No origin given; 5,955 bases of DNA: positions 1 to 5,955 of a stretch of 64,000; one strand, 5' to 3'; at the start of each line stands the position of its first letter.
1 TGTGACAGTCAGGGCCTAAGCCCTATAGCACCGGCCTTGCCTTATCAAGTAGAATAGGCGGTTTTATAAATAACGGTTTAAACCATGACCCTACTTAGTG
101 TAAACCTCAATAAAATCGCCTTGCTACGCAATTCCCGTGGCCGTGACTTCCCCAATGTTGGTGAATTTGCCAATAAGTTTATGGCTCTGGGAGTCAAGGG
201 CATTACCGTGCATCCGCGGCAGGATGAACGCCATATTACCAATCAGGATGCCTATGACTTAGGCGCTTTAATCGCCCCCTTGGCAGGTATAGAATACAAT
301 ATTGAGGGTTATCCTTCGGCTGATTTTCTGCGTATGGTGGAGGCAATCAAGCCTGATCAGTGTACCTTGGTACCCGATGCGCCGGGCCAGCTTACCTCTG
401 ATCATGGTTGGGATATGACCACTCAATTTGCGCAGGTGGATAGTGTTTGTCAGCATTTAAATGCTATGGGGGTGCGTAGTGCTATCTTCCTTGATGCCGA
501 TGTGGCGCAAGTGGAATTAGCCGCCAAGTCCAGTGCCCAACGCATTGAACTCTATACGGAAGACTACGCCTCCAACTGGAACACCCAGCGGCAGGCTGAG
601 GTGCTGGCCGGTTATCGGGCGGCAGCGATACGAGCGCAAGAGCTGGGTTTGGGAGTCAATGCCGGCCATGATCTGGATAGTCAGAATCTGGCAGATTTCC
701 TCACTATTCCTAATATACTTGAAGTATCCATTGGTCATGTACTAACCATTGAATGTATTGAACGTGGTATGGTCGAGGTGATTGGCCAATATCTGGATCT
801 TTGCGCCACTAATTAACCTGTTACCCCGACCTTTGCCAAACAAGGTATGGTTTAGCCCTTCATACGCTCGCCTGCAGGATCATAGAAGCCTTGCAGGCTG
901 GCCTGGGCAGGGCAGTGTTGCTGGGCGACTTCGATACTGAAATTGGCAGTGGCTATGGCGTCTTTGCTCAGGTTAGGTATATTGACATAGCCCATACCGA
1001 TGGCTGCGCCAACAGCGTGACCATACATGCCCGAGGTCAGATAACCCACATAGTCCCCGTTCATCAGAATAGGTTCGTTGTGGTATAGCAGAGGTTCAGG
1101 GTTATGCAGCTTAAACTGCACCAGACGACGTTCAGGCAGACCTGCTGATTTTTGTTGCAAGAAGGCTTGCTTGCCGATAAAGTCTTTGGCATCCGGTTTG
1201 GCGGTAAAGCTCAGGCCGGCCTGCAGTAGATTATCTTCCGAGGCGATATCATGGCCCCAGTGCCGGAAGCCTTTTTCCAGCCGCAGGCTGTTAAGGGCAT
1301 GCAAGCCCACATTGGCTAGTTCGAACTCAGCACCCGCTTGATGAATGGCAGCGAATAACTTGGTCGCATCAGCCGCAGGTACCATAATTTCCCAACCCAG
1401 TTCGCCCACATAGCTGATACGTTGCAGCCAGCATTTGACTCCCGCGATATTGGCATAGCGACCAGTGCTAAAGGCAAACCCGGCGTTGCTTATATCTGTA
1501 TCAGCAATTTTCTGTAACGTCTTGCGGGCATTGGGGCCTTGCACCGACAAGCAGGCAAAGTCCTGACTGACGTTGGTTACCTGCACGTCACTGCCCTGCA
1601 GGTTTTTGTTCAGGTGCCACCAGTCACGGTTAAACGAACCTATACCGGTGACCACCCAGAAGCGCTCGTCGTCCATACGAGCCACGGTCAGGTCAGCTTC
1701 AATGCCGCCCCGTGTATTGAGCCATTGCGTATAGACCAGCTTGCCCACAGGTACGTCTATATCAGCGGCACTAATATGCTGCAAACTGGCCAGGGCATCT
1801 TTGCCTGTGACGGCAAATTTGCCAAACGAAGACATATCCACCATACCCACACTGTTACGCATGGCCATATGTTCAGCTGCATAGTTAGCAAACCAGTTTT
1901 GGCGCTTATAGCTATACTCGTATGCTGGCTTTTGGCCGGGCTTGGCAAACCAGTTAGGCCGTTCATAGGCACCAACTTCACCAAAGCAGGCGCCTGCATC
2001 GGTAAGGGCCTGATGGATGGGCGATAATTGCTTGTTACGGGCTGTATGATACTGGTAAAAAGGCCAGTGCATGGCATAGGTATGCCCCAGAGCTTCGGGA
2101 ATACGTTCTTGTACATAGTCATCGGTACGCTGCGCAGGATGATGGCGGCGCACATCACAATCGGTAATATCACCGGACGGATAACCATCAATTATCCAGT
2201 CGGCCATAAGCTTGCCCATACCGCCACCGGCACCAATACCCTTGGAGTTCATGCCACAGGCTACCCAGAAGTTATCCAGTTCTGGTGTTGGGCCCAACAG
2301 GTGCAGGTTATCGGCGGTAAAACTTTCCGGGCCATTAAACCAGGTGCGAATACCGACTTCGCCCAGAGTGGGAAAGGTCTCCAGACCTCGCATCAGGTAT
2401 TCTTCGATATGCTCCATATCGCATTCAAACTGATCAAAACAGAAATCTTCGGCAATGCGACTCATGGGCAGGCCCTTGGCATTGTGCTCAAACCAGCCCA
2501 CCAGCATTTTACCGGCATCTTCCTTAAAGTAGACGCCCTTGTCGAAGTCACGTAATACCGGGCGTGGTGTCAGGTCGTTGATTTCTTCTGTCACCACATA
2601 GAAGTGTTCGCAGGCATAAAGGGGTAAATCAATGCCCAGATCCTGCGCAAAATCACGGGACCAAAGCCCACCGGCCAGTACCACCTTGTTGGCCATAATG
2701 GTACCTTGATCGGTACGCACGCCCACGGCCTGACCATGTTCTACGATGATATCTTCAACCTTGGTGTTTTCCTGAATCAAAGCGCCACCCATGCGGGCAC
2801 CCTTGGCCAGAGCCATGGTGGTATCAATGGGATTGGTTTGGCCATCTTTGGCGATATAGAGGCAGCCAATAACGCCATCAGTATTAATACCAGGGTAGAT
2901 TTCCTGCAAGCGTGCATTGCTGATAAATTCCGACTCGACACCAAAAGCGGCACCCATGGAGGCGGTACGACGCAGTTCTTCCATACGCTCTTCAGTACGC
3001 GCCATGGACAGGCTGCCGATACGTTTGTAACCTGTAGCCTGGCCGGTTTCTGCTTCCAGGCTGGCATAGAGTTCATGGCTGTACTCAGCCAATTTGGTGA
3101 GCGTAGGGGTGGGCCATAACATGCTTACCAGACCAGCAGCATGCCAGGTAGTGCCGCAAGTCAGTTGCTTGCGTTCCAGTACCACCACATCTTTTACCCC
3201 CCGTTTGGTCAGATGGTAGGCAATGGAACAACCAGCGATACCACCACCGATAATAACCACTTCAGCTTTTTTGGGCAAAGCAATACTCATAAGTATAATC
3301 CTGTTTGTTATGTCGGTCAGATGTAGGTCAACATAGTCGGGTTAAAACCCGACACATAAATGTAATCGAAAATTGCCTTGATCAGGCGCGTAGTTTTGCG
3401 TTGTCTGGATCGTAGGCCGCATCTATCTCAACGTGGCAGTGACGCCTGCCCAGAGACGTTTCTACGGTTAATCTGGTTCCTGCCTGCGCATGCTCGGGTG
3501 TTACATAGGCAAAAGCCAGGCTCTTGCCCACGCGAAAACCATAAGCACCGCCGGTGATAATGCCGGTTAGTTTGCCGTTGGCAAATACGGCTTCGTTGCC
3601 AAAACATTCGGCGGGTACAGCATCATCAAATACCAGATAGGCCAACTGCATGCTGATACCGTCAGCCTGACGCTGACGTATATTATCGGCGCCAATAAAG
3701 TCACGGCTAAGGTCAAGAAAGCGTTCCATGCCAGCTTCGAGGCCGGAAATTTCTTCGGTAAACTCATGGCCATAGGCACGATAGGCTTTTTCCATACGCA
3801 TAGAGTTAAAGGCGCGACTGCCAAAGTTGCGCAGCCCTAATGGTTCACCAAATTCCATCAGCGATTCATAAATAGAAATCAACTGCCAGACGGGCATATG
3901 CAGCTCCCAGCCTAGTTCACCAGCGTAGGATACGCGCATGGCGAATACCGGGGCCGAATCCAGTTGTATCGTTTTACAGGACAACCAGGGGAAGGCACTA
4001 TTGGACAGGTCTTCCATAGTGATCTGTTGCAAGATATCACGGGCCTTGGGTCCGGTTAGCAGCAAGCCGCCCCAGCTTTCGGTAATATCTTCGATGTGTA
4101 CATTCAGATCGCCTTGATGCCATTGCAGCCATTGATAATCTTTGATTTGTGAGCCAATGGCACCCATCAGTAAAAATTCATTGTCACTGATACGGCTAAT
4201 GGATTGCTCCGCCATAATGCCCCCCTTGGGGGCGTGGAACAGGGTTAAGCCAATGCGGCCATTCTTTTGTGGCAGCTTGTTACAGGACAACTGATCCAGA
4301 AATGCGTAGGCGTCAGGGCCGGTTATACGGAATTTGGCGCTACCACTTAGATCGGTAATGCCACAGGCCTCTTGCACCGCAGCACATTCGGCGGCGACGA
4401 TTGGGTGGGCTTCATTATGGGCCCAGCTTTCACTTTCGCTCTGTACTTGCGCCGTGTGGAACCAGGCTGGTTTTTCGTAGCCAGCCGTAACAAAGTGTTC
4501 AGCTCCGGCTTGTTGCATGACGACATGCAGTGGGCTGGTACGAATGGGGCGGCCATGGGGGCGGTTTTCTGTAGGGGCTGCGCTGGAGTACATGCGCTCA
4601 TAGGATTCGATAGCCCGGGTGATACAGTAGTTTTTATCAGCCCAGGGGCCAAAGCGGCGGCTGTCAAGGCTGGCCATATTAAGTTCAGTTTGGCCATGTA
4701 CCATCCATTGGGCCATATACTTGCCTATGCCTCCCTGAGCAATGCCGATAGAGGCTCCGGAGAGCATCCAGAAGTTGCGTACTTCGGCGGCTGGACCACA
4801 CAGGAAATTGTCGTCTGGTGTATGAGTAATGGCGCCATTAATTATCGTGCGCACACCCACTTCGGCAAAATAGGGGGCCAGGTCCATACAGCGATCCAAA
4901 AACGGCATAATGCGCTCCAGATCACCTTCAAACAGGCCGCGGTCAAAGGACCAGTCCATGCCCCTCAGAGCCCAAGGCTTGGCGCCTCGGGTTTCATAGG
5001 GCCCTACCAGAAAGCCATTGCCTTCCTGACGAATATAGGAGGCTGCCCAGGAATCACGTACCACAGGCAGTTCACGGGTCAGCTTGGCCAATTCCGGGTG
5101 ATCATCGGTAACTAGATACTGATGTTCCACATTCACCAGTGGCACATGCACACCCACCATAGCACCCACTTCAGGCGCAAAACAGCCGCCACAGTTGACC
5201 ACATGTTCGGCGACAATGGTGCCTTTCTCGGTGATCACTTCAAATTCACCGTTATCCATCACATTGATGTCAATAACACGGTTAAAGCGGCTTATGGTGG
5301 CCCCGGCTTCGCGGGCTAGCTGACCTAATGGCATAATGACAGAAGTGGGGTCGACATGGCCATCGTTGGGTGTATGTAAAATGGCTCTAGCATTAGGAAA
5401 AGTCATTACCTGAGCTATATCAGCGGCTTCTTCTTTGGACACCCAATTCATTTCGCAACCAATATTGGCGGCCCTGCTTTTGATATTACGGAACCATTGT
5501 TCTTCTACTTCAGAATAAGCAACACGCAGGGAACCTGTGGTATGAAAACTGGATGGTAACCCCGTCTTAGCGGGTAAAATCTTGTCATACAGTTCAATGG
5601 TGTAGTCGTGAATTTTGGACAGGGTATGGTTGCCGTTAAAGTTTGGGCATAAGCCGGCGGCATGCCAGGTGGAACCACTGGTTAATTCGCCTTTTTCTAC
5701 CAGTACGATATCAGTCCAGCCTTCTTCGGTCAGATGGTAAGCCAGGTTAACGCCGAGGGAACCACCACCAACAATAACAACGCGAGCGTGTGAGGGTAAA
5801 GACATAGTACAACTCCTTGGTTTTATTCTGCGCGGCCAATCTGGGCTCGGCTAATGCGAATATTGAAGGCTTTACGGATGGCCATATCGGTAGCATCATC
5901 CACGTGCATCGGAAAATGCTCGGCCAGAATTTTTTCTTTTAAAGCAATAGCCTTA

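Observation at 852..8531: MttB-family methyltransferase operon with two DMGDH/SARDH-type dehydrogenases and no corrinoid partner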

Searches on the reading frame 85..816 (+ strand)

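Call 4: search_protein_families(library=pfam, proteins=[window:85-816:+])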
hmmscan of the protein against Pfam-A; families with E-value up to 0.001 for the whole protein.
window:85-816:+ (243 aa): 1 family
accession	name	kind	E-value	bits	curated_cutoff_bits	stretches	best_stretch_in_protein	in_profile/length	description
PF03740.19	PdxJ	-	8.4e-76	254.6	24.5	1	4-239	2-233/234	Pyridoxal phosphate biosynthesis protein PdxJ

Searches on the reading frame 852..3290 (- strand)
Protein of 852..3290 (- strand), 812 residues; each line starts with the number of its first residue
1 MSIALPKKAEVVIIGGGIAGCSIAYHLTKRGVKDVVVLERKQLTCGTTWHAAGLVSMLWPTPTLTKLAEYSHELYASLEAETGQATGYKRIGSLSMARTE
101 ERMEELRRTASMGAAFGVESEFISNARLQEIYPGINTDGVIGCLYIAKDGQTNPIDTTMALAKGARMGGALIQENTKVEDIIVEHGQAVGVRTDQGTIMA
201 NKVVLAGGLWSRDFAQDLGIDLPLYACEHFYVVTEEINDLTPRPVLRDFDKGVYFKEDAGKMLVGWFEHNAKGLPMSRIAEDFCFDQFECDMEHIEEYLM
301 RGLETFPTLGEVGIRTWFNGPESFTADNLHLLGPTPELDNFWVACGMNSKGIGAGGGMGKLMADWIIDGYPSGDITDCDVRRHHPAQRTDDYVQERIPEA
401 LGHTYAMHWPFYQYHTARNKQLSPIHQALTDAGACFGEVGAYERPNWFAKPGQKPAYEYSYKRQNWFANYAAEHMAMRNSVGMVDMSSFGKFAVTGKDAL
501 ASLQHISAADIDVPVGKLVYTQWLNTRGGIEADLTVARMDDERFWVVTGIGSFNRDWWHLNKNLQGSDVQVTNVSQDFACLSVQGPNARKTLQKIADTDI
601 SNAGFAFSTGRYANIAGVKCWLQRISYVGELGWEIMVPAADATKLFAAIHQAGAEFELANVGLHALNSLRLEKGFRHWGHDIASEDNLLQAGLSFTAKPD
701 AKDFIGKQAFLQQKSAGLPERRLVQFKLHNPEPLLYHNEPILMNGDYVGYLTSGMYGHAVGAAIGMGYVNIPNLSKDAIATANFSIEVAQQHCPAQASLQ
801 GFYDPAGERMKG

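Call 4: search_protein_families(library=pfam, proteins=[window:852-3290:-])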
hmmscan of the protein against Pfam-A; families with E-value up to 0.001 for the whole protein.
window:852-3290:- (812 aa): 13 families
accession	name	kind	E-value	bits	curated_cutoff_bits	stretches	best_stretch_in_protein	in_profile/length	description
PF01571.26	GCV_T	-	2.7e-77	259.9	25.6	1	426-695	2-254/255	Aminomethyltransferase folate-binding domain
PF01266.30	DAO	-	2.2e-75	254.8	27.9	1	11-365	2-353/353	FAD dependent oxidoreductase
PF08669.17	GCV_T_C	-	8.5e-19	67.7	25.9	1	721-804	1-80/80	Glycine cleavage T-protein C-terminal barrel domain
PF16350.10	FAO_M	-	2.6e-15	56.8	27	1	368-423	1-56/56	FAD dependent oxidoreductase central domain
PF00890.30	FAD_binding_2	-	3.8e-09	36.7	20.4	1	11-213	2-207/414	FAD binding domain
PF13738.12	Pyr_redox_3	-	3.6e-08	33.4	30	1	12-43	1-32/305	Pyridine nucleotide-disulphide oxidoreductase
PF13450.12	NAD_binding_8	-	3.7e-07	30.8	21.9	1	13-48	1-37/68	NAD(P)-binding Rossmann-like domain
PF01946.23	Thi4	-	3.4e-05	23.6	26.2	1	9-52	18-61/235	Thi4 family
PF01134.28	GIDA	-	5.2e-05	22.9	22.1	0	11-37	2-28/391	Glucose inhibited division protein A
PF13454.12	NAD_binding_9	-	5.4e-05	23.6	21.8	0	12-53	1-45/155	FAD-NAD(P)-binding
PF07992.20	Pyr_redox_2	-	5.8e-05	23.1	26.1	1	10-213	2-113/291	Pyridine nucleotide-disulphide oxidoreductase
PF03486.20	HI0933_like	-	0.00013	21.9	50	0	160-208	114-164/244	HI0933-like protein Rossmann domain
PF01494.25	FAD_binding_3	-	0.00014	21.6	22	1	9-46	2-38/349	FAD binding domain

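Call 36: search_protein_families(library=ncbifam, max_evalue=1e-10, proteins=[window:852-3290:-])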
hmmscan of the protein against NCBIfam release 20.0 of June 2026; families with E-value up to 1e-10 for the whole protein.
window:852-3290:- (812 aa): 22 families
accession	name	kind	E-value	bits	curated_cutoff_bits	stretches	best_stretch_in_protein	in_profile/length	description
NF001567.0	PRK00389.1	subfamily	2.6e-62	210.9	300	1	466-805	30-355/359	glycine cleavage system aminomethyltransferase GcvT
TIGR01372.1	soxA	subfamily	1.4e-58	198.6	1164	1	419-812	606-996/996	sarcosine oxidase subunit alpha family protein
TIGR00528.1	gcvT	equivalog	5.3e-50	170.3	235.85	1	467-771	29-332/362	glycine cleavage system aminomethyltransferase GcvT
NF053776.1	TmaoDeMthMsil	equivalog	4.5e-49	167.6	1100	1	471-811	419-762/763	trimethylamine N-oxide demethylase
NF010093.0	PRK13579.1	equivalog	1.4e-48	165.6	459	1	472-796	43-357/371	glycine cleavage system aminomethyltransferase GcvT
TIGR02352.1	thiamin_ThiO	equivalog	5.9e-38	130.9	250.8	1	11-216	1-212/351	glycine oxidase ThiO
NF001933.0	PRK00711.1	subfamily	4.2e-32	111.7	383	1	64-385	108-418/429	D-amino acid dehydrogenase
TIGR01373.1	soxB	subfamily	3.6e-30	105.1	529.45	1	8-376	30-392/407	sarcosine oxidase subunit beta family protein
NF009133.0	PRK12486.1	equivalog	1.2e-24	86.9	410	1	471-772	45-342/369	dimethylsulfoniopropionate demethylase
NF008425.0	PRK11259.1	equivalog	1.5e-24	86.7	257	1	8-220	4-214/377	N-methyl-L-tryptophan oxidase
TIGR03364.1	HpnW_proposed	hypoth_equivalog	5.4e-21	75.1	285.1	1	10-209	2-195/365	TIGR03364 family FAD-dependent oxidoreductase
NF050086.1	pipecolate_AmaA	exception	5.7e-21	74.7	600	1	7-242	24-266/425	L-pipecolate oxidase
TIGR01377.1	soxA_mon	subfamily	9.3e-21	74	479.65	1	10-228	2-217/381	amino oxidase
NF033460.1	glycerol3P_ox_II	equivalog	4e-15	55.8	460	1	9-219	2-216/361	type 2 glycerol-3-phosphate oxidase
NF008726.1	PRK11728.1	equivalog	4.4e-15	55.4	299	1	10-221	2-212/389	L-2-hydroxyglutarate oxidase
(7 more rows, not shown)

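Call 39: search_solved_structures(query=window:852-3290:-)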
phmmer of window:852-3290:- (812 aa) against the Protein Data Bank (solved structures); distinct sequences matched with E-value up to 0.001: 55.
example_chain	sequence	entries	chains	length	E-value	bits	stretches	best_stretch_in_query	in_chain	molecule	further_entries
5l46_A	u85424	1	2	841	2.6e-147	495.6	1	8-771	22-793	Dimethylglycine dehydrogenase, mitochondrial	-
4pab_A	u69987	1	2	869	9.7e-146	490.4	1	8-771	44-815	Dimethylglycine dehydrogenase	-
4p9s_A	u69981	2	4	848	1.4e-144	486.6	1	8-771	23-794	Dimethylglycine dehydrogenase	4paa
1pj5_A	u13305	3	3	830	6.1e-110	372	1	10-811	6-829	N,N-dimethylglycine oxidase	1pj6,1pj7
3gsi_A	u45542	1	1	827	1.1e-108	367.8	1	10-811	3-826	N,N-dimethylglycine oxidase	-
1woo_A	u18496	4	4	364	7e-42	146.9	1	466-770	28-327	Aminomethyltransferase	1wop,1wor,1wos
1yx2_A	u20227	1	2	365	2.1e-38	135.4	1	466-771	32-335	Aminomethyltransferase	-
9q59_A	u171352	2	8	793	4.2e-35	124.5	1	464-810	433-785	trimethylamine N-oxide demethylase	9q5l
9q5a_A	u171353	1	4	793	4.3e-35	124.4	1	464-810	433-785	Trimethylamine N-oxide Demethylase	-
1v5v_A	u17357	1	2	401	2.6e-34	121.8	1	459-806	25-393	aminomethyltransferase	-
1y56_B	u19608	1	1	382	3e-31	111.7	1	5-370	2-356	sarcosine oxidase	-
2gag_A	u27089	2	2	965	3.4e-30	108.2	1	423-725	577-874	heterotetrameric sarcosine oxidase alpha-subunit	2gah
1vrq_A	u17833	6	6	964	8.3e-29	103.6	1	425-724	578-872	Sarcosine oxidase alpha subunit | Subunit alpha of sarcosine oxidase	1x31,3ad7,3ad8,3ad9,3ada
7cyx_A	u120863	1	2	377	9.8e-27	96.8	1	7-247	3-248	Glycine oxidase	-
3gir_A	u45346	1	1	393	1.5e-23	86.2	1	471-771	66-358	Aminomethyltransferase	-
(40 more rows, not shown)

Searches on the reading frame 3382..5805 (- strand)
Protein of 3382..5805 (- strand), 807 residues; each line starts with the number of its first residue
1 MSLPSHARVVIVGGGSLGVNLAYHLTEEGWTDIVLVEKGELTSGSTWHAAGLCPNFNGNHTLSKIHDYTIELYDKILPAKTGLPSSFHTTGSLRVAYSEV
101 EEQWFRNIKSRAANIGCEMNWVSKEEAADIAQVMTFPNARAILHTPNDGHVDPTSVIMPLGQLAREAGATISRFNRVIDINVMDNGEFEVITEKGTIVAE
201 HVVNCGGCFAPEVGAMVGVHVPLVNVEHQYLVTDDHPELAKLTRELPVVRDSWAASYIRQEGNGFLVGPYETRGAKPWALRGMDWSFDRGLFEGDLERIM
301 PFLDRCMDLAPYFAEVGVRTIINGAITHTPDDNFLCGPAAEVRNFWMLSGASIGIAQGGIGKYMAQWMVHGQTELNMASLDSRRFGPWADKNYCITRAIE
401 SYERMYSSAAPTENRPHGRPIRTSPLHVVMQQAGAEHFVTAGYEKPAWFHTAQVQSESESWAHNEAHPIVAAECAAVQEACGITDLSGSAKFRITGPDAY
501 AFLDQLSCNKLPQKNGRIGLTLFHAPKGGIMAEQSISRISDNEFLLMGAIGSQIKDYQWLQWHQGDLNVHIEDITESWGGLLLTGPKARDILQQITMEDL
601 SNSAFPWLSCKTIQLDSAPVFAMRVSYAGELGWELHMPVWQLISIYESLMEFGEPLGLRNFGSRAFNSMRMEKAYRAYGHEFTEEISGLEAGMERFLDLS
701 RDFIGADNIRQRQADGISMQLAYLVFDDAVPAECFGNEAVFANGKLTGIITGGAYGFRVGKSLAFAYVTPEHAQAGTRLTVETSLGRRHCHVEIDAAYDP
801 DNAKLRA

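Call 4: search_protein_families(library=pfam, proteins=[window:3382-5805:-])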
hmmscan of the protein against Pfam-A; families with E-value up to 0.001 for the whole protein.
window:3382-5805:- (807 aa): 5 families
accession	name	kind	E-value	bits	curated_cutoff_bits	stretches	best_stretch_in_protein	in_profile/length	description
PF01571.26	GCV_T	-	7.8e-66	222.4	25.6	1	426-695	1-254/255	Aminomethyltransferase folate-binding domain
PF01266.30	DAO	-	5.3e-53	181.2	27.9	1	8-367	1-353/353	FAD dependent oxidoreductase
PF08669.17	GCV_T_C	-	8.4e-13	48.5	25.9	1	721-789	3-70/80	Glycine cleavage T-protein C-terminal barrel domain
PF16350.10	FAO_M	-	2e-11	44.3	27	1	370-424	1-56/56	FAD dependent oxidoreductase central domain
PF13738.12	Pyr_redox_3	-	9.2e-08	32.1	30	0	10-42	1-33/305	Pyridine nucleotide-disulphide oxidoreductase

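Call 36: search_protein_families(library=ncbifam, max_evalue=1e-10, proteins=[window:3382-5805:-])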
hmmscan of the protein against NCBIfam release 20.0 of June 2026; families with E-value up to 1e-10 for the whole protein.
window:3382-5805:- (807 aa): 11 families
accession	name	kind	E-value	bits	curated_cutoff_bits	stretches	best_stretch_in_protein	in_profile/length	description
TIGR01372.1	soxA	subfamily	7.4e-50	169.7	1164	1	418-806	604-995/996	sarcosine oxidase subunit alpha family protein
NF001567.0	PRK00389.1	subfamily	1.4e-42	146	300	1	471-783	35-338/359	glycine cleavage system aminomethyltransferase GcvT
NF053776.1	TmaoDeMthMsil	equivalog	9e-38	130.3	1100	1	450-787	397-740/763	trimethylamine N-oxide demethylase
TIGR00528.1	gcvT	equivalog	9.9e-35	120.1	235.85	1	472-783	34-345/362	glycine cleavage system aminomethyltransferase GcvT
NF010093.0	PRK13579.1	equivalog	8e-28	97.3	459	1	420-783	8-349/371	glycine cleavage system aminomethyltransferase GcvT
TIGR02352.1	thiamin_ThiO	equivalog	1.4e-23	83.6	250.8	1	9-222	1-214/351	glycine oxidase ThiO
NF009133.0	PRK12486.1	equivalog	5.4e-20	71.6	410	1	470-792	44-363/369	dimethylsulfoniopropionate demethylase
NF008425.0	PRK11259.1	equivalog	2.2e-13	49.9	257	1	7-215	5-210/377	N-methyl-L-tryptophan oxidase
NF047633.1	SyrngDmethDesA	equivalog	1.4e-12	46.9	800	0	475-674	41-248/453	syringate O-demethylase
TIGR03364.1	HpnW_proposed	hypoth_equivalog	8.7e-12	44.8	285.1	1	8-207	2-194/365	TIGR03364 family FAD-dependent oxidoreductase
NF008726.1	PRK11728.1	equivalog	2.7e-11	42.9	299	0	8-221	2-213/389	L-2-hydroxyglutarate oxidase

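Call 38: search_solved_structures(query=window:3382-5805:-)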
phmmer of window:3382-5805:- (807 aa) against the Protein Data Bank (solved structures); distinct sequences matched with E-value up to 0.001: 32.
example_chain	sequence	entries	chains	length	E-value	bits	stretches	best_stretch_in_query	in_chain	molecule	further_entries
5l46_A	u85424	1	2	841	6.5e-170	570.1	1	6-790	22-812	Dimethylglycine dehydrogenase, mitochondrial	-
4pab_A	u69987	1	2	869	1.6e-164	552.3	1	6-788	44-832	Dimethylglycine dehydrogenase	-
4p9s_A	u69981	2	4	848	2.3e-163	548.4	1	6-788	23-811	Dimethylglycine dehydrogenase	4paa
1pj5_A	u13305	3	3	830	9.8e-93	314.8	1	5-806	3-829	N,N-dimethylglycine oxidase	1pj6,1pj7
3gsi_A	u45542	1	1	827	6.7e-92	312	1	8-806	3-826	N,N-dimethylglycine oxidase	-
1woo_A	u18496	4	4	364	8.4e-30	106.7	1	468-779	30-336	Aminomethyltransferase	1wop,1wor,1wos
1yx2_A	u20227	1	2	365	4.2e-29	104.3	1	470-783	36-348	Aminomethyltransferase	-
1vrq_A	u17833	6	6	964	6.6e-28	100.4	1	438-710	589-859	Sarcosine oxidase alpha subunit | Subunit alpha of sarcosine oxidase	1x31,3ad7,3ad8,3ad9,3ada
2gag_A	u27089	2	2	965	2.1e-27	98.7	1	420-709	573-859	heterotetrameric sarcosine oxidase alpha-subunit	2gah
1v5v_A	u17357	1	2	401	1.1e-25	93.1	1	460-801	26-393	aminomethyltransferase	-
1y56_B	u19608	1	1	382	6.5e-23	83.9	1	3-385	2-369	sarcosine oxidase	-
9q5a_A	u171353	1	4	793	6.5e-21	77.3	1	477-788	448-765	Trimethylamine N-oxide Demethylase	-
9q59_A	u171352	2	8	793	6.6e-21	77.2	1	477-788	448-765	trimethylamine N-oxide demethylase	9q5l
4ysh_A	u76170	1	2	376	4.5e-14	54.6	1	8-233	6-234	Glycine oxidase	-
5fjm_A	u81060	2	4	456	3.4e-13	51.7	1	2-227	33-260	L-AMINO ACID DEAMINASE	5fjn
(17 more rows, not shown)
